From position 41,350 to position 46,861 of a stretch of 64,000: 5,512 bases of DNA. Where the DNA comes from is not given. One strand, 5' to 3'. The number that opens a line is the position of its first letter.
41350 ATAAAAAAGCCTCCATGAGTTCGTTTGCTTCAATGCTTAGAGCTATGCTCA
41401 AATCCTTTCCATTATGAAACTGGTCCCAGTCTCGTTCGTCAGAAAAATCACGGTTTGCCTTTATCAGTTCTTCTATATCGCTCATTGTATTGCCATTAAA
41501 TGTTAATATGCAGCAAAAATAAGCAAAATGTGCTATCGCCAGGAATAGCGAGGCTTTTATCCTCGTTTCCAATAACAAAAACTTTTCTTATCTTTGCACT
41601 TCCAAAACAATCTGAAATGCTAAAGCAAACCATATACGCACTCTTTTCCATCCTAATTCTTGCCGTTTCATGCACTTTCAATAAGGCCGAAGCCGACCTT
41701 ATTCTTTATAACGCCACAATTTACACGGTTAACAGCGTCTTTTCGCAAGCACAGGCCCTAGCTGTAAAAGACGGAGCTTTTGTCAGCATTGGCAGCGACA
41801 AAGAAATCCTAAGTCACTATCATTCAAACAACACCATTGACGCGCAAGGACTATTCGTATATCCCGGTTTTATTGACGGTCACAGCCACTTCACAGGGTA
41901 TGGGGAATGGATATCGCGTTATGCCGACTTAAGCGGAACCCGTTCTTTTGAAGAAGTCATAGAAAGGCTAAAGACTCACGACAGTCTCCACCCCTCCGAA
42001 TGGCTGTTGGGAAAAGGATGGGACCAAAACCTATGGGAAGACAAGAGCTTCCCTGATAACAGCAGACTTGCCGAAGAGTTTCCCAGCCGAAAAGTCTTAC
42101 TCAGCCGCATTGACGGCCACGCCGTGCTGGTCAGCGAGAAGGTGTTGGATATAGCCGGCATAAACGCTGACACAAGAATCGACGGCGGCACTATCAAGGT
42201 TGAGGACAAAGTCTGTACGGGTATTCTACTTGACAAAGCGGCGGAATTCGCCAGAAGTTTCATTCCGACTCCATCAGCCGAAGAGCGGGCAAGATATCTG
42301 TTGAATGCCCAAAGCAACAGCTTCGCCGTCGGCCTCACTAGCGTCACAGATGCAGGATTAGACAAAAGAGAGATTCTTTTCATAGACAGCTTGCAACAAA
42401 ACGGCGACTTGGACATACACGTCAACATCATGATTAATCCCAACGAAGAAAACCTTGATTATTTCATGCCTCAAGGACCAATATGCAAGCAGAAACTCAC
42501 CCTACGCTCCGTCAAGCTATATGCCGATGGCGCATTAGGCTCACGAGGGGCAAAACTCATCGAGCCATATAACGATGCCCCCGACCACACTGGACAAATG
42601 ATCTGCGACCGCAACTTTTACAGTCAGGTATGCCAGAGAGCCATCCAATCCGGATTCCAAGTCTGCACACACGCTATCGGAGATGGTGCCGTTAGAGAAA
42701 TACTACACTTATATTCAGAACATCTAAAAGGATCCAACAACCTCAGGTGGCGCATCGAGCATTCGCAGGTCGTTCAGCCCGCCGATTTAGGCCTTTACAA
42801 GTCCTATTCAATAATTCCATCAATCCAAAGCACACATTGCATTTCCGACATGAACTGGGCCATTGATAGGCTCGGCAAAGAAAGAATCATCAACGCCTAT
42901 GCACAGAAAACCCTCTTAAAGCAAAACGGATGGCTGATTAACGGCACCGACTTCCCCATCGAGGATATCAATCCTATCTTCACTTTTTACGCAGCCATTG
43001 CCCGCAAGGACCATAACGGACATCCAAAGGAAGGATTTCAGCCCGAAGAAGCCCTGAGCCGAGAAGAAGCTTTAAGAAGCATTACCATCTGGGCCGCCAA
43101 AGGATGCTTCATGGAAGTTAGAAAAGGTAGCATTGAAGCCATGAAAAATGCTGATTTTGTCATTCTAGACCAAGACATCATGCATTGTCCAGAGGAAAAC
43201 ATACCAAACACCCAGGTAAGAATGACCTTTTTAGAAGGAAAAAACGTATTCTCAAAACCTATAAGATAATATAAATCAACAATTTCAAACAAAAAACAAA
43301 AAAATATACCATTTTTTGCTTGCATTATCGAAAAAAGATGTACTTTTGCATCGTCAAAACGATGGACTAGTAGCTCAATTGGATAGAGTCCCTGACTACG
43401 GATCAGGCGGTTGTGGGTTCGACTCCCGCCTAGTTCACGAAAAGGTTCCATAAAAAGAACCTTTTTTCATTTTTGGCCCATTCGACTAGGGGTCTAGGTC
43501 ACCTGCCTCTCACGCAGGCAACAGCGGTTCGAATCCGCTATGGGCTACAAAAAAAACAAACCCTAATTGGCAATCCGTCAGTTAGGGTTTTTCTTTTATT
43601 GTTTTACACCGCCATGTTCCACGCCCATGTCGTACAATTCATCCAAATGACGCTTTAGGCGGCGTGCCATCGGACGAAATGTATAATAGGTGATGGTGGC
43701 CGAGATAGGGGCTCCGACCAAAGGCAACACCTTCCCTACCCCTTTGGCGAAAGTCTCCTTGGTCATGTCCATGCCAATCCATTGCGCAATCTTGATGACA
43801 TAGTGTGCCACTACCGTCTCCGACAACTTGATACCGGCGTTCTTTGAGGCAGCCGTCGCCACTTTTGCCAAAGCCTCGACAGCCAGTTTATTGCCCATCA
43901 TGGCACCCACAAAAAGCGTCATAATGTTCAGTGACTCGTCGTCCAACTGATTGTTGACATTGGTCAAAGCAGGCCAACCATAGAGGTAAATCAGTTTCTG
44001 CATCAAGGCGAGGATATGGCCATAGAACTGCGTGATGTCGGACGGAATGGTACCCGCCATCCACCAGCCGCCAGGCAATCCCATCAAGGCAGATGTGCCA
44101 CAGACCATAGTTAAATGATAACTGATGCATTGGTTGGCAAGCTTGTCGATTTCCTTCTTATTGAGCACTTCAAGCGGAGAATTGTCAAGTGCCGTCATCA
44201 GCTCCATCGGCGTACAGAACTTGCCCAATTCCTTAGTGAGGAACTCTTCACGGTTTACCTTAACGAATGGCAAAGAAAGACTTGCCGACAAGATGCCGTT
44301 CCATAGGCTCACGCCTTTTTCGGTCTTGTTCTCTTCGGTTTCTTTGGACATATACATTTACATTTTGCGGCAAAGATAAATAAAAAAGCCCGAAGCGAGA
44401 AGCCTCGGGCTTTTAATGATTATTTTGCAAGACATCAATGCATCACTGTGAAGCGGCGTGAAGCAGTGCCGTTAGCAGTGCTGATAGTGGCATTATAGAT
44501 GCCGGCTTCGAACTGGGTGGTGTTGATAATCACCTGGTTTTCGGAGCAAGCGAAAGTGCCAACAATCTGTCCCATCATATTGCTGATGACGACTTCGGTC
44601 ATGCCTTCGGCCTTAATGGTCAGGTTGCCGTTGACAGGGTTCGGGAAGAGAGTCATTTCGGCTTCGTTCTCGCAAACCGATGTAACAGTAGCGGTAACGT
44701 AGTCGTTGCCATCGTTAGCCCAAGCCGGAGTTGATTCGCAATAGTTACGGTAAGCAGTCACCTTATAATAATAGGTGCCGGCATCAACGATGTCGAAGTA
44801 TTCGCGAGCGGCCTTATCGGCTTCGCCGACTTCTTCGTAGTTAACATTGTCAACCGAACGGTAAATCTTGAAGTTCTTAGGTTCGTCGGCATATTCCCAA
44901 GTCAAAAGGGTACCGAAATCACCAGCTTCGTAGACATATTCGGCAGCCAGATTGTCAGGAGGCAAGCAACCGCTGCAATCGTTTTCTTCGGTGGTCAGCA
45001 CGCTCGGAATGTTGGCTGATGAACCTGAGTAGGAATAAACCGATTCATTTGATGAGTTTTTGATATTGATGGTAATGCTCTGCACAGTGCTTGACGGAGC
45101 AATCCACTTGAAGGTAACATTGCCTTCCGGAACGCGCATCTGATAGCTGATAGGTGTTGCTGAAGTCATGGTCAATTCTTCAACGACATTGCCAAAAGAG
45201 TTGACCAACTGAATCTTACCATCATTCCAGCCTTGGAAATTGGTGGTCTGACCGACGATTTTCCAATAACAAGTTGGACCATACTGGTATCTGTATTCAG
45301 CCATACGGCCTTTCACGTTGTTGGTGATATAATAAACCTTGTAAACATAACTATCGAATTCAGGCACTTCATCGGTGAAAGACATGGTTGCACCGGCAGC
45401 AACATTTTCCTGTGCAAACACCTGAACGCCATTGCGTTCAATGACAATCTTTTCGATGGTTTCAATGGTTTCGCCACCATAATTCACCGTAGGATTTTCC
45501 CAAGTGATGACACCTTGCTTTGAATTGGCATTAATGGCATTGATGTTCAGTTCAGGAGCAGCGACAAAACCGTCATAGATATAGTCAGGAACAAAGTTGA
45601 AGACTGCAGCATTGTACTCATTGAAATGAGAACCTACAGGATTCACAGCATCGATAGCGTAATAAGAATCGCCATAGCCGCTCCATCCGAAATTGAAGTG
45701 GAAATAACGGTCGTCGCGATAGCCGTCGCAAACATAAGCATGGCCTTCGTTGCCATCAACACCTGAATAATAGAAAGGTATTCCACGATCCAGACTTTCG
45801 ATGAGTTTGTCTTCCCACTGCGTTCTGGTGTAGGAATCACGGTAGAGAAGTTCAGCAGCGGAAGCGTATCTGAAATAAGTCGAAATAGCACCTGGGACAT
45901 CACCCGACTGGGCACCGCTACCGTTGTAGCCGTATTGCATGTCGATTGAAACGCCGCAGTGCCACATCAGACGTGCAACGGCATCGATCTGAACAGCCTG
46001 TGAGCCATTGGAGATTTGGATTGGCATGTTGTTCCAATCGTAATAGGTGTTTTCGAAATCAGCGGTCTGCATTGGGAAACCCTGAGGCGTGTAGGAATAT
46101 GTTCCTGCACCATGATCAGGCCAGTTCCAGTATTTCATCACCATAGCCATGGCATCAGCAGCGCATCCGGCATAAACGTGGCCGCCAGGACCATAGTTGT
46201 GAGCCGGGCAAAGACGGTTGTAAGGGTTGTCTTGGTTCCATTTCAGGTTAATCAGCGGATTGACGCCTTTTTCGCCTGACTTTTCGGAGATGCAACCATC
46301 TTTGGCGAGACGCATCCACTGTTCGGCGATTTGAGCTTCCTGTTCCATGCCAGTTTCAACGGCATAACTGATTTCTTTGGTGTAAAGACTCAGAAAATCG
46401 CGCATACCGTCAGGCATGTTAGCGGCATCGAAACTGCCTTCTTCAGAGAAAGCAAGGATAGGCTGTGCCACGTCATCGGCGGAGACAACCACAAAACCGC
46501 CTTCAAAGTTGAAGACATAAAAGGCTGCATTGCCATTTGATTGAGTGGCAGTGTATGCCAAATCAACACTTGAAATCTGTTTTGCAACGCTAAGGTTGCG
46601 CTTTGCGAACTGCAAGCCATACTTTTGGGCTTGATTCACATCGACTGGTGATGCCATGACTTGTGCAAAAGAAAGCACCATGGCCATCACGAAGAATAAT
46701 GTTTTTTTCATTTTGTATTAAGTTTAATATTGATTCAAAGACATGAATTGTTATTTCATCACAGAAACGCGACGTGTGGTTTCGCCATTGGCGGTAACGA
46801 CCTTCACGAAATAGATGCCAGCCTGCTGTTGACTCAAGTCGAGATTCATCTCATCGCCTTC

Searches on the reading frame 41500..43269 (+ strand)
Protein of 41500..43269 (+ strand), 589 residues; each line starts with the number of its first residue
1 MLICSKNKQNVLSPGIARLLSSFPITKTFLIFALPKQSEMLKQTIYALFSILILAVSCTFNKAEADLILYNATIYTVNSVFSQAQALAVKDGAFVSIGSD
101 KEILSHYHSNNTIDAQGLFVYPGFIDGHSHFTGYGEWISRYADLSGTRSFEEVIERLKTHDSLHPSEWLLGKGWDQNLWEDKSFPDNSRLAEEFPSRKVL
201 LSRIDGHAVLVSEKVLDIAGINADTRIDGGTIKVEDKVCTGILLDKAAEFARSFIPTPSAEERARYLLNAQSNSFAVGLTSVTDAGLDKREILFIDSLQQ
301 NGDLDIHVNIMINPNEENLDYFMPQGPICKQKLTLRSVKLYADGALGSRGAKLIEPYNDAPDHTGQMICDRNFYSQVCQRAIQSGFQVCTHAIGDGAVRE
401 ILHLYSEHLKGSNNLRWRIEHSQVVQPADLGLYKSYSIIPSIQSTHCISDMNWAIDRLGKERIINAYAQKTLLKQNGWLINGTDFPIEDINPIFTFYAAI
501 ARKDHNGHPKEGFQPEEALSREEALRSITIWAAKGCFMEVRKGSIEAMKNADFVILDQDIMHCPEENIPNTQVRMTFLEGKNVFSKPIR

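Call 22: search_protein_families(library=pfam, proteins=[window:41500-43269:+], max_evalue=0.001)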
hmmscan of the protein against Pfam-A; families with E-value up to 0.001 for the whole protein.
window:41500-43269:+ (589 aa): 2 families
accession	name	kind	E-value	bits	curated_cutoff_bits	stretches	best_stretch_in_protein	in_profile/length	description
PF07969.17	Amidohydro_3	-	8.1e-82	276.6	29.7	1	112-584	2-472/472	Amidohydrolase family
PF01979.26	Amidohydro_1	-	1.2e-11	44.9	25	1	362-583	135-345/345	Amidohydrolase family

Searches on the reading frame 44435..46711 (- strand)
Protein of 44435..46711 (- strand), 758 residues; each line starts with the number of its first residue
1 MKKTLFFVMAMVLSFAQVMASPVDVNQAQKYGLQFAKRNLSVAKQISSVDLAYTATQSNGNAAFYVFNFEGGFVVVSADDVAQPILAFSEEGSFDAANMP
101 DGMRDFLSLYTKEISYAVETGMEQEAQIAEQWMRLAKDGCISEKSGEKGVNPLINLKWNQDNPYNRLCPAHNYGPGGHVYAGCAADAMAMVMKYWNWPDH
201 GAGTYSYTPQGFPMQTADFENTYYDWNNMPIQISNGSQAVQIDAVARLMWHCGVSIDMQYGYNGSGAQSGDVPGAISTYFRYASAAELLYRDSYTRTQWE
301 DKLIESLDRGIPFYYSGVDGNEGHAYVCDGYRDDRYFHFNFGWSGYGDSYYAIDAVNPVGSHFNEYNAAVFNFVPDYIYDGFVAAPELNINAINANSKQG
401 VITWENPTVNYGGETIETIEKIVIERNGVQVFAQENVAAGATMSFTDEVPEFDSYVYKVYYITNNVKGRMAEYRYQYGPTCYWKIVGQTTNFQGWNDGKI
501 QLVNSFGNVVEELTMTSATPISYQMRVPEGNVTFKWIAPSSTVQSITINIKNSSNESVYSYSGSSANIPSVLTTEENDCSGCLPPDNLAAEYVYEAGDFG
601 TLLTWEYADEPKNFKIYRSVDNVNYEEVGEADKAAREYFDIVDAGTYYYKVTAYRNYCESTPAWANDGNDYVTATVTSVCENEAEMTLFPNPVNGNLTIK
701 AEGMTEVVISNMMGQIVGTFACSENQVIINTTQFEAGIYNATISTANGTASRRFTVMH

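Call 7: search_protein_families(library=ncbifam, proteins=[window:44435-46711:-], max_evalue=10)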
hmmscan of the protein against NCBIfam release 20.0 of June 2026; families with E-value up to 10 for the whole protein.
window:44435-46711:- (758 aa): 1 family
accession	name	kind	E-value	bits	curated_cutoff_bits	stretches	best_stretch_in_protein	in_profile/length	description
TIGR04183.1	Por_Secre_tail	domain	7.1e-09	35.5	23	1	688-755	1-70/72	T9SS type A sorting domain-containing protein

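Call 22: search_protein_families(library=pfam, proteins=[window:44435-46711:-], max_evalue=0.001)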
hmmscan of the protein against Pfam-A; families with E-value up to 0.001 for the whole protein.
window:44435-46711:- (758 aa): 4 families
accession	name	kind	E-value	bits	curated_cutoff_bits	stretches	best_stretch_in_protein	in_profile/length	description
PF01640.23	Peptidase_C10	-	2.1e-61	208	26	1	158-351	1-194/194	Peptidase C10 family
PF13734.11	Inhibitor_I69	-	1.3e-22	80.5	25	1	20-114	1-98/98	Spi protease inhibitor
PF18962.6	Por_Secre_tail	-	1.2e-09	38.8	27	1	688-755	1-74/75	Secretion system C-terminal sorting domain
PF13529.12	Peptidase_C39_2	-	0.00011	23.3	24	1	277-340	66-140/143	Peptidase_C39 like family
